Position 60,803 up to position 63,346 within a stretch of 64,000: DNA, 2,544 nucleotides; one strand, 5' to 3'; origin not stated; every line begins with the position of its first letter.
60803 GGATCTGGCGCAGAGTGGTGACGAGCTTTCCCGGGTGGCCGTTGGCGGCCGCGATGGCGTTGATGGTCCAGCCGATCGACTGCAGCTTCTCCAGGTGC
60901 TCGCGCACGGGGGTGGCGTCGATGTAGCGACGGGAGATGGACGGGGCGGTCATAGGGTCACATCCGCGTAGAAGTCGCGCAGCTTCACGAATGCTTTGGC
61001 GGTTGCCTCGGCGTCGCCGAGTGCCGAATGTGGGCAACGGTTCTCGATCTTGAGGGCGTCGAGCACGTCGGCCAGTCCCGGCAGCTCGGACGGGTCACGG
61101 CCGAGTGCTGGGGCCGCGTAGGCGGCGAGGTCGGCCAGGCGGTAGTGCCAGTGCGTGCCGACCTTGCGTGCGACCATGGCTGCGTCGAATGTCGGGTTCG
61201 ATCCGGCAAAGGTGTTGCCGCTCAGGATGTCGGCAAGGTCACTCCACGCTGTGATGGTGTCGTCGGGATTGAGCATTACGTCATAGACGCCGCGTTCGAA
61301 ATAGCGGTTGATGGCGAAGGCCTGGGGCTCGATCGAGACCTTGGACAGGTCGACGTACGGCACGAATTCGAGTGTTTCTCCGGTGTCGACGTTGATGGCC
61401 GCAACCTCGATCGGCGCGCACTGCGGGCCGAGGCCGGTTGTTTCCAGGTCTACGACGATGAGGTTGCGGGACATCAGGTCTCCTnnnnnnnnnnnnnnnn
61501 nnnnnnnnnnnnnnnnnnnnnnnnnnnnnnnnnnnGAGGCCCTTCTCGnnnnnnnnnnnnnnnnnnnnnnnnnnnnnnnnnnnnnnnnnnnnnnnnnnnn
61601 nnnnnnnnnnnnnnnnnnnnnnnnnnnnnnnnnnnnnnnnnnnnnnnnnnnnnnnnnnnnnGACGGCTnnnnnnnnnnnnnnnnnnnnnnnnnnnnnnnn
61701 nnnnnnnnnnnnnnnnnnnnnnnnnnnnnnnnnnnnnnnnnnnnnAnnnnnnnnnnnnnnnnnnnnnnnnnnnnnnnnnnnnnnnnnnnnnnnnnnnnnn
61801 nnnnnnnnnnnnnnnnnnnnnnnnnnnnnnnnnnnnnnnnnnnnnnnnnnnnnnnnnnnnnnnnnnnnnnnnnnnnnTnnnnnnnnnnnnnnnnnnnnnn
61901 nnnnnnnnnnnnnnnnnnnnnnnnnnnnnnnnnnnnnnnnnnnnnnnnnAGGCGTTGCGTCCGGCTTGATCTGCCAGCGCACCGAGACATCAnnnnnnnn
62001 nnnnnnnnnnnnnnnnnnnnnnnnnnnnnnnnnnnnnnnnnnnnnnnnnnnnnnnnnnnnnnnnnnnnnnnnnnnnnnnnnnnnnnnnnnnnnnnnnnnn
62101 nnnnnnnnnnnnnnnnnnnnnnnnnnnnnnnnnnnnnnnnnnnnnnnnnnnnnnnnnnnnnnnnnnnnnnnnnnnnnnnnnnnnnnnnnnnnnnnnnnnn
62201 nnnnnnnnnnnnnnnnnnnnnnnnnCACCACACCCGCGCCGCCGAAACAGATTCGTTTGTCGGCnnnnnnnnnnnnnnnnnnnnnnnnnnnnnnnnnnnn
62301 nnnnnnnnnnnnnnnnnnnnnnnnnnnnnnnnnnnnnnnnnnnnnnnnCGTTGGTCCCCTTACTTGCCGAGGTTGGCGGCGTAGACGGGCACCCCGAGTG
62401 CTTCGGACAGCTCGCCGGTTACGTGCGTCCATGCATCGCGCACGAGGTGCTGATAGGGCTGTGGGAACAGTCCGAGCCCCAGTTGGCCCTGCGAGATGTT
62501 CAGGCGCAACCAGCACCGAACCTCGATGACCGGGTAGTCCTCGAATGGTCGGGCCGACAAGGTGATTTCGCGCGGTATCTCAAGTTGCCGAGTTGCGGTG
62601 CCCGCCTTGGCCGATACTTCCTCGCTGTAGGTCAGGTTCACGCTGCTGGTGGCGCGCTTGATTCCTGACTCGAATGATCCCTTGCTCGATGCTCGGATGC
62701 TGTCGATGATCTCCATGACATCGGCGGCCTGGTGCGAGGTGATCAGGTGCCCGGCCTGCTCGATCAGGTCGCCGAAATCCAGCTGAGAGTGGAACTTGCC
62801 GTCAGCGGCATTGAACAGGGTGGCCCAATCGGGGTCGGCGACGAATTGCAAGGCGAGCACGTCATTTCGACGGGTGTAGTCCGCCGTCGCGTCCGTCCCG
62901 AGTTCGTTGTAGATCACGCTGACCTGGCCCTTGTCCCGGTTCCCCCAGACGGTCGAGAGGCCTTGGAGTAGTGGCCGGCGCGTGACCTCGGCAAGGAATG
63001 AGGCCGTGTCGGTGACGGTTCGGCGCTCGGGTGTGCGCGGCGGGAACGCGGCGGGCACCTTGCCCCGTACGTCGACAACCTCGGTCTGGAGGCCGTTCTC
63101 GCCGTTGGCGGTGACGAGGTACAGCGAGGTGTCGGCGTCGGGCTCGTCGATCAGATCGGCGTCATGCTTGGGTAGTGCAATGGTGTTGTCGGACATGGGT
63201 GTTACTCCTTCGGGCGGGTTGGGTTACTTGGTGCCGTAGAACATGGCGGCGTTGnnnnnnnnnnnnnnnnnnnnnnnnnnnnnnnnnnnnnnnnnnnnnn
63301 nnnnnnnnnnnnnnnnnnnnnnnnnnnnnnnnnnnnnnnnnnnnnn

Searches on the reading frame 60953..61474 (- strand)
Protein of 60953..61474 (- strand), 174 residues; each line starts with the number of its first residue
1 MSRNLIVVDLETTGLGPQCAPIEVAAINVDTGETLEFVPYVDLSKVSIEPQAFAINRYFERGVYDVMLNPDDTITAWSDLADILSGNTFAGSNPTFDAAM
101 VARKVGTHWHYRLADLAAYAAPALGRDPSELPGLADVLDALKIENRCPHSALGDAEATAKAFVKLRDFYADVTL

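Call 42: find_related_loci(query=window:60953-61474:-, collection=viral_contigs, flank=10000)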
Query seq(174 aa) (174 aa) in viral_contigs; peptide patterns used: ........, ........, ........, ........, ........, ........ (x = any residue, [..] = any of these).
60 stretches matched a pattern; 43 encode a relative of the query (tblastn E <= 1e-3); 43 distinct loci.
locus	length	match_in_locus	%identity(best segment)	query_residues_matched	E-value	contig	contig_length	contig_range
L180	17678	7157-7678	100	1-174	3e-116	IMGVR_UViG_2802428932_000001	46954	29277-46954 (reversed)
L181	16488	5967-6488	98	1-174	7e-115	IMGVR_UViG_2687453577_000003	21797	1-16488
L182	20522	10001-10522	99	1-174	8e-115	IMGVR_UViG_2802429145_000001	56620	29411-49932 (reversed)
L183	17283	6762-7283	99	1-174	6e-115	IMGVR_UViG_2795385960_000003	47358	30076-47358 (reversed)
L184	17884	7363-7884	99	1-174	6e-115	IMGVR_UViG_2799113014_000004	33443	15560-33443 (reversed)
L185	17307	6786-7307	99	1-174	6e-115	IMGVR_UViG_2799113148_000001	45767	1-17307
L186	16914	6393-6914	98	1-174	2e-114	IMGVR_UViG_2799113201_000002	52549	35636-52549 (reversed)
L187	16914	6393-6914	98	1-174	2e-114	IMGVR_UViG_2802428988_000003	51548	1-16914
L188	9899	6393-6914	98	1-174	2e-114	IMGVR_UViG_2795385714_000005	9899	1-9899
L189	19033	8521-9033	96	1-171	7e-113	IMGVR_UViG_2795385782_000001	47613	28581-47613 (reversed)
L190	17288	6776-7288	96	1-171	7e-113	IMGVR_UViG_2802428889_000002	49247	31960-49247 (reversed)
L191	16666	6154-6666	97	1-171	9e-112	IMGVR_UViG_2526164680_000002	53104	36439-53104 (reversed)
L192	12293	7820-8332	97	1-171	9e-112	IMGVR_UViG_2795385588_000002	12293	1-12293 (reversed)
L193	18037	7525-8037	97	1-171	2e-111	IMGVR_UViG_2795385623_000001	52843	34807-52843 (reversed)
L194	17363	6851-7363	96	1-171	3e-111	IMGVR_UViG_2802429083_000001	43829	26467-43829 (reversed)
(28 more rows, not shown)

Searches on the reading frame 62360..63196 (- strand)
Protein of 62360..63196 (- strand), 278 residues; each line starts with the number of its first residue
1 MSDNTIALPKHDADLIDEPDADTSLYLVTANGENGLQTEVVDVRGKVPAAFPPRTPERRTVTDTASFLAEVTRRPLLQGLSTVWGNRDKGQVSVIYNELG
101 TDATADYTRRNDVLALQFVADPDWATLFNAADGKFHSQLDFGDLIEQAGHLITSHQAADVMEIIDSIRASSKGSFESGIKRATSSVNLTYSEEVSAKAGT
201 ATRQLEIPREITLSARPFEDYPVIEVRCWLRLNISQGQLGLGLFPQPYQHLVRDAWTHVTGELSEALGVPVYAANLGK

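Call 27: find_encoding_contigs(protein=window:62360-63196:-, flank=10000, max_places=10)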
Protein window:62360-63196:- (278 aa): 24 contigs read that carry it; 10 places shown.
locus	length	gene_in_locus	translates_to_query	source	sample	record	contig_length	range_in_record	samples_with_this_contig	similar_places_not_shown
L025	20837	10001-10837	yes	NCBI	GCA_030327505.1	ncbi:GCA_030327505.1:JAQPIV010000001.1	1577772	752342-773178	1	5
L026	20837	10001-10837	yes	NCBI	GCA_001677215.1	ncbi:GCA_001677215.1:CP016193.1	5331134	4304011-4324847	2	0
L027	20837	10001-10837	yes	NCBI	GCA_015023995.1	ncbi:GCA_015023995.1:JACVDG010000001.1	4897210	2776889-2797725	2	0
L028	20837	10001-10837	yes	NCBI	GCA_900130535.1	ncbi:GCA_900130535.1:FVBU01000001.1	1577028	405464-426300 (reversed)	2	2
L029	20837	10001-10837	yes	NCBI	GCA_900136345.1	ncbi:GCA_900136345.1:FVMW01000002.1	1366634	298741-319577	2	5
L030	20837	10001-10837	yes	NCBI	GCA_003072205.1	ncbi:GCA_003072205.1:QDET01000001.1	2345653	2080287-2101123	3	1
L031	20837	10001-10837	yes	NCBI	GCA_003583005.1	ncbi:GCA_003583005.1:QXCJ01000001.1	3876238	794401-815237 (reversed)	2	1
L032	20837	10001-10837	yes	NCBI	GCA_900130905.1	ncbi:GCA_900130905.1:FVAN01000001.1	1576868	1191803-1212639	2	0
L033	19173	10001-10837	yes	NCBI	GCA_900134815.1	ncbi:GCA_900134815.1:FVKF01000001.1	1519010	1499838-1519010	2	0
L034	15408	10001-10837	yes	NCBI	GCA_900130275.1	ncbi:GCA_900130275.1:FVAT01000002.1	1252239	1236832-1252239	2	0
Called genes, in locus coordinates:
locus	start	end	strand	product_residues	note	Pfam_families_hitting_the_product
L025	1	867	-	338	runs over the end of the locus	PF02678:Pirin, PF05726:Pirin_C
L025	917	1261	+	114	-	PF14542:Acetyltransf_CG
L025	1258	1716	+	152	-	PF02627:CMD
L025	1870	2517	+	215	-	-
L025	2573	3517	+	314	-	PF00378:ECH_1, PF16113:ECH_2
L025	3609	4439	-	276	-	PF00106:adh_short, PF13561:adh_short_C2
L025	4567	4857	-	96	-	-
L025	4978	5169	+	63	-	-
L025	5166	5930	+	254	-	PF02498:Bro-N (weak), PF03374:ANT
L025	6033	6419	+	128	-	-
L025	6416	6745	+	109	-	-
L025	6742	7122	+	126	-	PF12961:DUF3850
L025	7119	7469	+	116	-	PF23886:DUF7239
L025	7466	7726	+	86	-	-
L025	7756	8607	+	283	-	PF09588:YqaJ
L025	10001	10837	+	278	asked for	PF10065:DUF2303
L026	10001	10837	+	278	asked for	PF10065:DUF2303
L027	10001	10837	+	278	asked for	PF10065:DUF2303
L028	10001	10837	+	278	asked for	PF10065:DUF2303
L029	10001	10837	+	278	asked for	PF10065:DUF2303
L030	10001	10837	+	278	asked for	PF10065:DUF2303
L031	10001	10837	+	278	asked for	PF10065:DUF2303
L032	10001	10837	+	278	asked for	PF10065:DUF2303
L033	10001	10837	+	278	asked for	PF10065:DUF2303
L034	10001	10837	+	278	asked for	PF10065:DUF2303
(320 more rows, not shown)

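Call 53: find_related_loci(query=A3, collection=viral_contigs, flank=10000)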
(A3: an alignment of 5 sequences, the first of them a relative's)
Query A3 (116 aa) in viral_contigs; peptide patterns used: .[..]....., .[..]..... (x = any residue, [..] = any of these).
83 stretches matched a pattern; 22 encode a relative of the query (tblastn E <= 1e-3); 22 distinct loci.
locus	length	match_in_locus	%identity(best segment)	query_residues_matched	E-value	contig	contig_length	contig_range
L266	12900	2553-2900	100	1-116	1e-76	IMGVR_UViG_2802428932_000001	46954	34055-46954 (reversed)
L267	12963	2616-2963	96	1-116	7e-73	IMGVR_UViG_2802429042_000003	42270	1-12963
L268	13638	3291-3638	96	1-116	7e-73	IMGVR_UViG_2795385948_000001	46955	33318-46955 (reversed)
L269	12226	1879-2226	96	1-116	4e-73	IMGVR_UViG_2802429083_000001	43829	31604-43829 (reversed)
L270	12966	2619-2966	95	1-116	5e-72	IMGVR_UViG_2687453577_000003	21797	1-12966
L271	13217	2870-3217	87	1-116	6e-67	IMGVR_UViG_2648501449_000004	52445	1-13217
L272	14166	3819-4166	85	1-116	4e-65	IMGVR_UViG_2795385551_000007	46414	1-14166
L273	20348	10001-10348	83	1-116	4e-63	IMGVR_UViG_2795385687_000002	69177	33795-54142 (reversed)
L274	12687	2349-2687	83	1-113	2e-60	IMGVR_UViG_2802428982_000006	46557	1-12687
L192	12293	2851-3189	82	1-113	2e-60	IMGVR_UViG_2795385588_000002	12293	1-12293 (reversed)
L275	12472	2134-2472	82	1-113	6e-60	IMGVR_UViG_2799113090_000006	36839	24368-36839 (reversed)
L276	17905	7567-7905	82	1-113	6e-60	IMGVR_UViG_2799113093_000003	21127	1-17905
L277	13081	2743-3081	82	1-113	6e-60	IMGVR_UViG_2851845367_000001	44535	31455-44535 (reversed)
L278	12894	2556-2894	81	1-113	9e-60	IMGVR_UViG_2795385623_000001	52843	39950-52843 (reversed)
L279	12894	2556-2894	81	1-113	7e-59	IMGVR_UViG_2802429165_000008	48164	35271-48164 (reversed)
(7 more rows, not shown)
